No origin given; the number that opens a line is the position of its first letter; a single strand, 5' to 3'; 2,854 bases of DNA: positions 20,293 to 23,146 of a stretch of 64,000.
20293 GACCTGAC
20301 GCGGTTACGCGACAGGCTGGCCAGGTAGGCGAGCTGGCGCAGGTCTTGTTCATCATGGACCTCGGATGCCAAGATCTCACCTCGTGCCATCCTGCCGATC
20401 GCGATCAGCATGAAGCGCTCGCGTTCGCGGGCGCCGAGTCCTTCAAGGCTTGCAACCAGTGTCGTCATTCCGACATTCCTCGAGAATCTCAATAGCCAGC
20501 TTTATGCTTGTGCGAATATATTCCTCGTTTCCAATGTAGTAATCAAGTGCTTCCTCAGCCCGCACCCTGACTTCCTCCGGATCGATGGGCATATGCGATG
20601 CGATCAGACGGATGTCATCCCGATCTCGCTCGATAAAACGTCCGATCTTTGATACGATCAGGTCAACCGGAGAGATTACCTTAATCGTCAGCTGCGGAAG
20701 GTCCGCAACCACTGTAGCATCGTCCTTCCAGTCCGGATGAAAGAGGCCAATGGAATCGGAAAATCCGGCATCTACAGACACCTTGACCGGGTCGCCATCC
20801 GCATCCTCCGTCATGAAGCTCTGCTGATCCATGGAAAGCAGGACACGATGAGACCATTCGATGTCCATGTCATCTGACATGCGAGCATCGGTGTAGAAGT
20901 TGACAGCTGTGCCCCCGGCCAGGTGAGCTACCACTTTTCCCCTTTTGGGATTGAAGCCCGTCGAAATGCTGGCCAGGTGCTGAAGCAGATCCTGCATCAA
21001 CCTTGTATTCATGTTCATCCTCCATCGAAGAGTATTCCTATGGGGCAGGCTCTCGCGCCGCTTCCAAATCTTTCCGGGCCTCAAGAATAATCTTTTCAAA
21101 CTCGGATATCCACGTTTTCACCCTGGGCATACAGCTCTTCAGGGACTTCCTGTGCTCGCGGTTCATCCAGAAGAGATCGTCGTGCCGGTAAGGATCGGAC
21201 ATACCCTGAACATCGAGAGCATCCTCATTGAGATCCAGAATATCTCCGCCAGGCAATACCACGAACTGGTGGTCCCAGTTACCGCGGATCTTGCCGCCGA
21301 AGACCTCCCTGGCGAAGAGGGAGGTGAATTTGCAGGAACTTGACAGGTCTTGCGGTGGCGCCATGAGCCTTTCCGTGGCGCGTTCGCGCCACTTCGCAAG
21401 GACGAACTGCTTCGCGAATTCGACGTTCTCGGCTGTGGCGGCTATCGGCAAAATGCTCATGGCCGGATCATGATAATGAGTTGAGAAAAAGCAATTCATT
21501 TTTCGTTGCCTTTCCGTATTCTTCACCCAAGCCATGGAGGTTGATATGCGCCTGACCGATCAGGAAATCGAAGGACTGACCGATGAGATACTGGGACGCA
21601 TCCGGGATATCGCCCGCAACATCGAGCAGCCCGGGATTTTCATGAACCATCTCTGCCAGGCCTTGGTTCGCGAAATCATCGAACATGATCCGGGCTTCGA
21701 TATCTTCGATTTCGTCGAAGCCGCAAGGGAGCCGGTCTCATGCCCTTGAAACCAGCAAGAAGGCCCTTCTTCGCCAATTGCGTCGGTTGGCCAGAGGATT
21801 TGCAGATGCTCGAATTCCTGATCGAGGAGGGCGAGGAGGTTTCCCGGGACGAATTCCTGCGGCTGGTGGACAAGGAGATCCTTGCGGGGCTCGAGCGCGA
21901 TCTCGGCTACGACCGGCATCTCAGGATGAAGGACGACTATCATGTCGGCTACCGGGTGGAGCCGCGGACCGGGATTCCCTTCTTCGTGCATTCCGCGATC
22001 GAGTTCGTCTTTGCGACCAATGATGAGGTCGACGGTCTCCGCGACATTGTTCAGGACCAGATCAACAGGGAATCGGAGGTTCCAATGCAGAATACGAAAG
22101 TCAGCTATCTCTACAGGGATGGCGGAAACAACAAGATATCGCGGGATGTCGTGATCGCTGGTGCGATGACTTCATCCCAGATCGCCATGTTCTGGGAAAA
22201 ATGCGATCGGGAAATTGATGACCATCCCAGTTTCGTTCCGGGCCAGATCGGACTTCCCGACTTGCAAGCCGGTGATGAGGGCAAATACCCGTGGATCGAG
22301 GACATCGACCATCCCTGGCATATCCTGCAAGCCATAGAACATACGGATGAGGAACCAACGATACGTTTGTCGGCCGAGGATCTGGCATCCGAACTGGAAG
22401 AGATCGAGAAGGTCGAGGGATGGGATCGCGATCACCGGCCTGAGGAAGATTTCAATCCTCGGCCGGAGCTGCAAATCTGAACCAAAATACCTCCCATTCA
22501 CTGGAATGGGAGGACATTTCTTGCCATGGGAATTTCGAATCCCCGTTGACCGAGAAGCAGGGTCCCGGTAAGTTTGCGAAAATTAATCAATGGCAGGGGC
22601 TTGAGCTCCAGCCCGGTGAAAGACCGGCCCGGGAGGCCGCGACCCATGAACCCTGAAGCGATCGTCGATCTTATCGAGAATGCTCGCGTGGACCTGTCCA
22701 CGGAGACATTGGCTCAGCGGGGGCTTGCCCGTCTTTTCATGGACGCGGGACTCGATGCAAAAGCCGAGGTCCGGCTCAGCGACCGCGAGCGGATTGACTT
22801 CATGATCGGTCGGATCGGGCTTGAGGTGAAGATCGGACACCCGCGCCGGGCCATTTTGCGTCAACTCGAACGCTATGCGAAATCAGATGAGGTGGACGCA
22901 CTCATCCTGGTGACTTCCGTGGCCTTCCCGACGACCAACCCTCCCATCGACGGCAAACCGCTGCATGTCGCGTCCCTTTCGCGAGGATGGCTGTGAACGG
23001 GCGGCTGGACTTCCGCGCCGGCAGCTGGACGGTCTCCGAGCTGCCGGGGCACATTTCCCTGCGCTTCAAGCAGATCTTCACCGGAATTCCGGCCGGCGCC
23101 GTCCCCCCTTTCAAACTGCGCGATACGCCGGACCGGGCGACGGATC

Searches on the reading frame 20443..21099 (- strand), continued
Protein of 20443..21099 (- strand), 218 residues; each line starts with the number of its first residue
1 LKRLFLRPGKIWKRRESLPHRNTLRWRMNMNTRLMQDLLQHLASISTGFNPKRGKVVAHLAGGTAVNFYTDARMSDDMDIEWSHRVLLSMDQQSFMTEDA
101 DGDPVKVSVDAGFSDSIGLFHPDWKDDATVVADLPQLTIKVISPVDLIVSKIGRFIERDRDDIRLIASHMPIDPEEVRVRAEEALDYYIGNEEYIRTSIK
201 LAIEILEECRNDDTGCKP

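Call 82: search_protein_families(library=pfam, proteins=[L036:328-882:+, L024:4382-4963:+, L017:1350-2633:+], max_evalue=0.1)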
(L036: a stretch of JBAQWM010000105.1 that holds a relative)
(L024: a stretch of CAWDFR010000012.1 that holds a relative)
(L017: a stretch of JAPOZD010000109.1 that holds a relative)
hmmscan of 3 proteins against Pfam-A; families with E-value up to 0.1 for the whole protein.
L036:328-882:+ (184 aa): 2 families
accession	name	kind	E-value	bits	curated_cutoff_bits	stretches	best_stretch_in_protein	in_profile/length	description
PF20949.2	Flu_PB2_3rd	-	0.0011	19.3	27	0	138-175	83-120/143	Influenza RNA polymerase PB2 middle domain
PF20141.4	Island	-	0.095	12.6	23.6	0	35-58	34-57/65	Brassinosteroid receptor island domain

L024:4382-4963:+ (193 aa): 2 families
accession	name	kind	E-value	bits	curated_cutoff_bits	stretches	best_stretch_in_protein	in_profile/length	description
PF13443.12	HTH_26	-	0.021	15.5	22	1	46-77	17-50/63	Cro/C1-type HTH DNA-binding domain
PF10009.15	DUF2252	-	0.081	12.4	22.3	1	16-48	74-106/392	Uncharacterized protein conserved in bacteria (DUF2252)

L017:1350-2633:+ (427 aa): 0 families

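Call 86: search_protein_families(library=pfam, proteins=[L013:5909-8248:+, L013:112-3978:+, L015:6866-8773:+, L023:5596-7764:+, L023:6921-9134:+, L037:6115-8202:+, L032:5665-7494:+, L035:6173-7933:+, L029:5534-6913:+, L033:5936-7348:+], max_evalue=0.001)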
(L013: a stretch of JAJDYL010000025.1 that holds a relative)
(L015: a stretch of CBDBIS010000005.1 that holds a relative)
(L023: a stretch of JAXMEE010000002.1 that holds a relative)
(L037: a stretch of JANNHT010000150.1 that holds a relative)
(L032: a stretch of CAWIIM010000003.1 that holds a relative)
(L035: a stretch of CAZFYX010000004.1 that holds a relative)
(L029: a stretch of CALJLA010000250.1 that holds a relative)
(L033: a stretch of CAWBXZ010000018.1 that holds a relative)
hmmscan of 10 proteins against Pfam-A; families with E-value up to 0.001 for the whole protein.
L013:5909-8248:+ (779 aa): 3 families
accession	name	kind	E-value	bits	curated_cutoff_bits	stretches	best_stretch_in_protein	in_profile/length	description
PF14403.11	CP_ATPgrasp_2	-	1.8e-91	307.4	32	2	138-394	1-259/374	Circularly permuted ATP-grasp type 2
PF04174.18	CP_ATPgrasp_1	-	1.4e-55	189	23.1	1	138-393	1-258/332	A circularly permuted ATPgrasp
PF04168.17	Alpha-E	-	3.6e-50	171.8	20.8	1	498-778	1-294/294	A predicted alpha-helical domain with a conserved ER motif.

L013:112-3978:+ (1288 aa): 0 families

L015:6866-8773:+ (635 aa): 2 families
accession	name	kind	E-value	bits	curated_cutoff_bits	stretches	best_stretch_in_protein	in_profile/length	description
PF02738.23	MoCoBD_1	-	3.7e-29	102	27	1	227-465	15-241/244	Molybdopterin cofactor-binding domain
PF20256.3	MoCoBD_2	-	1.1e-14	55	27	1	508-588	203-283/283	Molybdopterin cofactor-binding domain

L023:5596-7764:+ (722 aa): 0 families

L023:6921-9134:+ (737 aa): 0 families

L037:6115-8202:+ (695 aa): 0 families

L032:5665-7494:+ (609 aa): 0 families

L035:6173-7933:+ (586 aa): 9 families
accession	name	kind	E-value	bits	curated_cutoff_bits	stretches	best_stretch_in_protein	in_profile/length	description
PF07719.23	TPR_2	-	6.2e-15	54.5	27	0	490-518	1-29/34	Tetratricopeptide repeat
PF00211.25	Guanylate_cyc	-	1.1e-13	51.7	21.9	1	11-162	9-171/183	Adenylate and Guanylate cyclase catalytic domain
PF13414.12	TPR_11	-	3e-11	43.3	26.8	1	359-388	10-39/42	TPR repeat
PF13431.12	TPR_17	-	1.2e-08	35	24.4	0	412-440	4-32/34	Tetratricopeptide repeat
PF13428.12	TPR_14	-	5.3e-08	33.2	23.5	0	462-493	8-39/44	Tetratricopeptide repeat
PF13181.12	TPR_8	-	3.5e-06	27.2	25.7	0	492-521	3-32/34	Tetratricopeptide repeat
PF13432.12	TPR_16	-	1e-05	26.3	32.7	1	411-455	21-65/65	Tetratricopeptide repeat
PF00515.34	TPR_1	-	1.3e-05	25.2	27.8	0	490-514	1-25/34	Tetratricopeptide repeat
PF14559.12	TPR_19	-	0.00013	22.7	25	0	404-454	8-58/68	Tetratricopeptide repeat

L029:5534-6913:+ (459 aa): 0 families

L033:5936-7348:+ (470 aa): 0 families

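Call 116: find_related_loci(query=A2, collection=viral_contigs, flank=3000)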
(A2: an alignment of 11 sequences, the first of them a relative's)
Query A2 (189 aa) in viral_contigs; peptide patterns used: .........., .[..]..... (x = any residue, [..] = any of these).
9 stretches matched a pattern, but none encodes a relative of the query by tblastn (E <= 1e-3).

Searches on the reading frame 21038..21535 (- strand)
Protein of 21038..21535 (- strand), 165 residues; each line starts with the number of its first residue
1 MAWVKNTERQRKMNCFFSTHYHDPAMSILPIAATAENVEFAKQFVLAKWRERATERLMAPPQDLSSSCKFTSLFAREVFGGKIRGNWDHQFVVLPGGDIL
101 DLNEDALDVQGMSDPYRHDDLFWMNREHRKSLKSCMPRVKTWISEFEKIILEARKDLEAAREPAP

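Call 3: search_protein_families(library=pfam, proteins=[window:21038-21535:-], max_evalue=0.1)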
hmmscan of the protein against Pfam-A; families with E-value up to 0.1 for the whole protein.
window:21038-21535:- (165 aa): 0 families

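Call 4: search_protein_families(library=padloc, proteins=[window:21038-21535:-], max_evalue=0.1)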
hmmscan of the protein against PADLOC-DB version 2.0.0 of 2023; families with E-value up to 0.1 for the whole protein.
window:21038-21535:- (165 aa): 0 families

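Call 9: search_protein_families(library=ncbifam, proteins=[window:21038-21535:-], max_evalue=0.1)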
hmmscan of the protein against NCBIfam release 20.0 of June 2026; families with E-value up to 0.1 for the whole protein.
window:21038-21535:- (165 aa): 0 families

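Call 10: search_protein_families(library=phrogs, proteins=[window:21038-21535:-], max_evalue=0.1)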
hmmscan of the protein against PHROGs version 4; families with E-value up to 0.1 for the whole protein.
window:21038-21535:- (165 aa): 0 families

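Call 52: search_dna_similar(query=window:21038-21499:-, collection=plasmids, mode=protein, max_rows=15, max_evalue=0.01)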
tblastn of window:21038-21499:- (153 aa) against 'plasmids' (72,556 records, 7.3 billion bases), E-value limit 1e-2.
Records with a match: 5; places in all: 5; records where one place covers at least 80% of the query: 1.
Best place of each record, by identity: <60% 5.
By first word of the organism name: Pseudomonas 3; Methylorubrum 1; Bosea 1.
By predicted mobility (MOB-suite, as given by PLSDB): non-mobilizable 5.
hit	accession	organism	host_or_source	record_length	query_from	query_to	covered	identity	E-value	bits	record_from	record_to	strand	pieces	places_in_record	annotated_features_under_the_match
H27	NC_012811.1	Methylorubrum extorquens AM1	-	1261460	18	136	78%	47.1%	6e-30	120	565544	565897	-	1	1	none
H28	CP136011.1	Pseudomonas sp. FeN3W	cell culture,marine sediment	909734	20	137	77%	43.7%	1e-21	97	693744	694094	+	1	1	hypothetical protein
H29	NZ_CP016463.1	Bosea sp. RAC05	Microbial isolate,Algal phycosphere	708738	10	134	82%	40.3%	5e-21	95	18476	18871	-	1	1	hypothetical protein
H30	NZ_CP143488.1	Pseudomonas silesiensis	single cell,landfill for plastics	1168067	26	136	73%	43.4%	3e-19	90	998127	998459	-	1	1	record has no annotation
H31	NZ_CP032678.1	Pseudomonas sp. Leaf58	Arabidopsis,whole organism,phyllosphere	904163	19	131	74%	36.8%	1e-15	80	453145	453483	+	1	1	hypothetical protein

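Call 54: get_annotated_region(hit=H29, flank=5000)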
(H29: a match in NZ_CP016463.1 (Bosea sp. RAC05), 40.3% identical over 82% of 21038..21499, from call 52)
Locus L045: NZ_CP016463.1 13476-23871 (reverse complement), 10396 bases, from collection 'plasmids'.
description: Bosea sp. RAC05 plasmid pBSY19_1, complete sequence
organism: Bosea sp. RAC05 (NCBI taxid 1842539)
taxonomy: Bacteria; Pseudomonadota; Alphaproteobacteria; Hyphomicrobiales; Boseaceae; Bosea; Bosea sp. RAC05
host: -; source: Microbial isolate,Algal phycosphere; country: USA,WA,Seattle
typing (MOB-suite, as given by PLSDB): non-mobilizable
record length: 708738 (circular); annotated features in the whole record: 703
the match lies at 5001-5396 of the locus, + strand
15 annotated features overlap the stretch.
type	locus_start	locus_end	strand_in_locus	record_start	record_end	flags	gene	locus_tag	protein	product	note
CDS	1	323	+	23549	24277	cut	-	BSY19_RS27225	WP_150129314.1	hypothetical protein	-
CDS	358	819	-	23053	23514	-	-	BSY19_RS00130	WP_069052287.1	hypothetical protein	-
CDS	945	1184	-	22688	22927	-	-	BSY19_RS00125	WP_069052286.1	hypothetical protein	-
CDS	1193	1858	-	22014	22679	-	-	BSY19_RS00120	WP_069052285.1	hypothetical protein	-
CDS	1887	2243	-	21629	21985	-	-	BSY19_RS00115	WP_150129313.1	hypothetical protein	-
CDS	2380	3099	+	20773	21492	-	-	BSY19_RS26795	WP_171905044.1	RDD family protein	-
CDS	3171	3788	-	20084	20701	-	ruvA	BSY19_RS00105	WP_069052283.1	Holliday junction branch migration protein RuvA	GO:0006310 - DNA recombination [Evidence IEA]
CDS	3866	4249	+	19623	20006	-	-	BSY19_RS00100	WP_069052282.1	hypothetical protein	-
CDS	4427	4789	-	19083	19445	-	-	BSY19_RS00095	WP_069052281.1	hypothetical protein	-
CDS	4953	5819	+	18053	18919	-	-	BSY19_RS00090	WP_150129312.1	hypothetical protein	-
CDS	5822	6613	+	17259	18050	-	-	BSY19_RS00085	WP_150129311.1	hypothetical protein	-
CDS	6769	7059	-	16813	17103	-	-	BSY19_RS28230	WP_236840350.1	hypothetical protein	-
CDS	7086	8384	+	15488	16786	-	-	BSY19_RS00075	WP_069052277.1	type II toxin-antitoxin system HipA family toxin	-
CDS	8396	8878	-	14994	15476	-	-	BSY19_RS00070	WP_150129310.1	hypothetical protein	-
CDS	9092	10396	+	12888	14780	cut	-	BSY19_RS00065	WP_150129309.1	PcfJ domain-containing protein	-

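Call 55: get_annotated_region(hit=H28, flank=5000)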
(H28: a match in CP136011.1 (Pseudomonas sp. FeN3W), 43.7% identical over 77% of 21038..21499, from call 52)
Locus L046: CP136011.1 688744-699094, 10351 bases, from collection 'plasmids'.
description: Pseudomonas sp. FeN3W plasmid unnamed, complete sequence
organism: Pseudomonas sp. FeN3W (NCBI taxid 3035478)
taxonomy: Bacteria; Pseudomonadota; Gammaproteobacteria; Pseudomonadales; Pseudomonadaceae; Pseudomonas; Pseudomonas sp. FeN3W
host: -; source: cell culture,marine sediment; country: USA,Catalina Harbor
typing (MOB-suite, as given by PLSDB): non-mobilizable
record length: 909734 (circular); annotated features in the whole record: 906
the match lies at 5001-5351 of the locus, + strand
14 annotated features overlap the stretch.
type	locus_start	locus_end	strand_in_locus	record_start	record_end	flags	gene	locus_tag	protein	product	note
CDS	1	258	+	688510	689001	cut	-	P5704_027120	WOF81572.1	hypothetical protein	-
CDS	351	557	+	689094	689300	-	-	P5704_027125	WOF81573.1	hypothetical protein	-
CDS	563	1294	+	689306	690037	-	-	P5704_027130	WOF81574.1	aminoacyl-tRNA hydrolase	-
CDS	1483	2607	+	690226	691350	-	-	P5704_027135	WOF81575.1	hypothetical protein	-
CDS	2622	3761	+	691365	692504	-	-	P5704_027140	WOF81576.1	hypothetical protein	-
CDS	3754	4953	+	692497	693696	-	-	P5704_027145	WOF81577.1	hypothetical protein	-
CDS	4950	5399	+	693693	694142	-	-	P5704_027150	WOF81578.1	hypothetical protein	-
CDS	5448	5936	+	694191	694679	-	-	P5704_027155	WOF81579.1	hypothetical protein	-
CDS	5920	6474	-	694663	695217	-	-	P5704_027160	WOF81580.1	hypothetical protein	-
CDS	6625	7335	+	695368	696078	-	-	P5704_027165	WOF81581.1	TIGR00266 family protein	-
CDS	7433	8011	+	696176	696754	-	-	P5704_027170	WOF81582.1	YceI family protein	-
CDS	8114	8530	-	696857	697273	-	-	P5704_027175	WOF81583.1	hypothetical protein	-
CDS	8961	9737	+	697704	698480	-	-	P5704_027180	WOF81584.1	fibrinogen-like YCDxxxxGGGW domain-containing protein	-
CDS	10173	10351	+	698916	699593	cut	-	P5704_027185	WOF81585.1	cold shock domain-containing protein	-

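Call 56: get_annotated_region(hit=H27, flank=5000)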
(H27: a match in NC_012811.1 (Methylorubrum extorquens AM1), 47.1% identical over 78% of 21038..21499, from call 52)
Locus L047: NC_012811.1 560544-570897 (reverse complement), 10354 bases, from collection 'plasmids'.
description: Methylorubrum extorquens AM1 megaplasmid, complete sequence
organism: Methylorubrum extorquens AM1 (NCBI taxid 272630)
taxonomy: Bacteria; Pseudomonadota; Alphaproteobacteria; Hyphomicrobiales; Methylobacteriaceae; Methylorubrum; Methylorubrum extorquens; Methylorubrum extorquens AM1
host: -; source: -; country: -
typing (MOB-suite, as given by PLSDB): non-mobilizable; replicon rep_cluster_56; mating-pair formation MPF_I
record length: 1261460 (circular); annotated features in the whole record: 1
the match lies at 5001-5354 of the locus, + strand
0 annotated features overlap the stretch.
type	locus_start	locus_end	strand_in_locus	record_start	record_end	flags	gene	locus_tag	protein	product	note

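Call 82: search_protein_families(library=pfam, proteins=[L045:4953-5819:+], max_evalue=0.1)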
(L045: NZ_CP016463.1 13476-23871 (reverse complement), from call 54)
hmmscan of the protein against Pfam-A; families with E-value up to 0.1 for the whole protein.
L045:4953-5819:+ (288 aa): 3 families
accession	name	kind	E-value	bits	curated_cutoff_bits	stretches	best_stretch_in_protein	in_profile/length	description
PF24585.1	YunG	-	0.0013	19.3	27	1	59-106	23-75/116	YunG protein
PF21139.3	BT_MCC_alpha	-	0.032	15.1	31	1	158-231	14-87/118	Methylcrotonyl-CoA carboxylase, alpha-subunit, BT domain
PF07327.16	Neuroparsin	-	0.093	13.6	23.5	0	238-282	27-71/103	Neuroparsin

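Call 94: search_solved_structures(query=window:21038-21499:-, max_evalue=1)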
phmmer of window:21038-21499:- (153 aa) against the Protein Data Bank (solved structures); distinct sequences matched with E-value up to 1: 1.
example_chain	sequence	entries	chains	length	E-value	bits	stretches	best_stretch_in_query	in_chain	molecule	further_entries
8qby_F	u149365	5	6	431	0.66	13.3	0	65-86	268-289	NADH-quinone oxidoreductase subunit F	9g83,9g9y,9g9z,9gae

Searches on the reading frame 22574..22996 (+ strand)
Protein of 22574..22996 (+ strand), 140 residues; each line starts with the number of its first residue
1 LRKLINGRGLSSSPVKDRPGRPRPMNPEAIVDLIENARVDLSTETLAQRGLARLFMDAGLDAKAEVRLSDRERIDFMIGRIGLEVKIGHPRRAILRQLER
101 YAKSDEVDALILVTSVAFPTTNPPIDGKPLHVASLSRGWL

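Call 7: search_protein_families(library=pfam, proteins=[window:22574-22996:+], max_evalue=0.01)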
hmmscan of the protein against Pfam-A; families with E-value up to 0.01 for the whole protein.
window:22574-22996:+ (140 aa): 0 families

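Call 9: search_protein_families(library=ncbifam, proteins=[window:22574-22996:+], max_evalue=0.1)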
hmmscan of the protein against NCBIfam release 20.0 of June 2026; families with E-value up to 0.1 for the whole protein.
window:22574-22996:+ (140 aa): 0 families

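Call 10: search_protein_families(library=phrogs, proteins=[window:22574-22996:+], max_evalue=0.1)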
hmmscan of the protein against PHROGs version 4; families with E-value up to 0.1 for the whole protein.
window:22574-22996:+ (140 aa): 2 families
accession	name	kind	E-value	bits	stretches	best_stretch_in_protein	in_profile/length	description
phrog_5928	-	unknown function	6.7e-28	98.1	1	25-140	6-124/124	-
phrog_30441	-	unknown function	9.4e-09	35.9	1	28-132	181-289/297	-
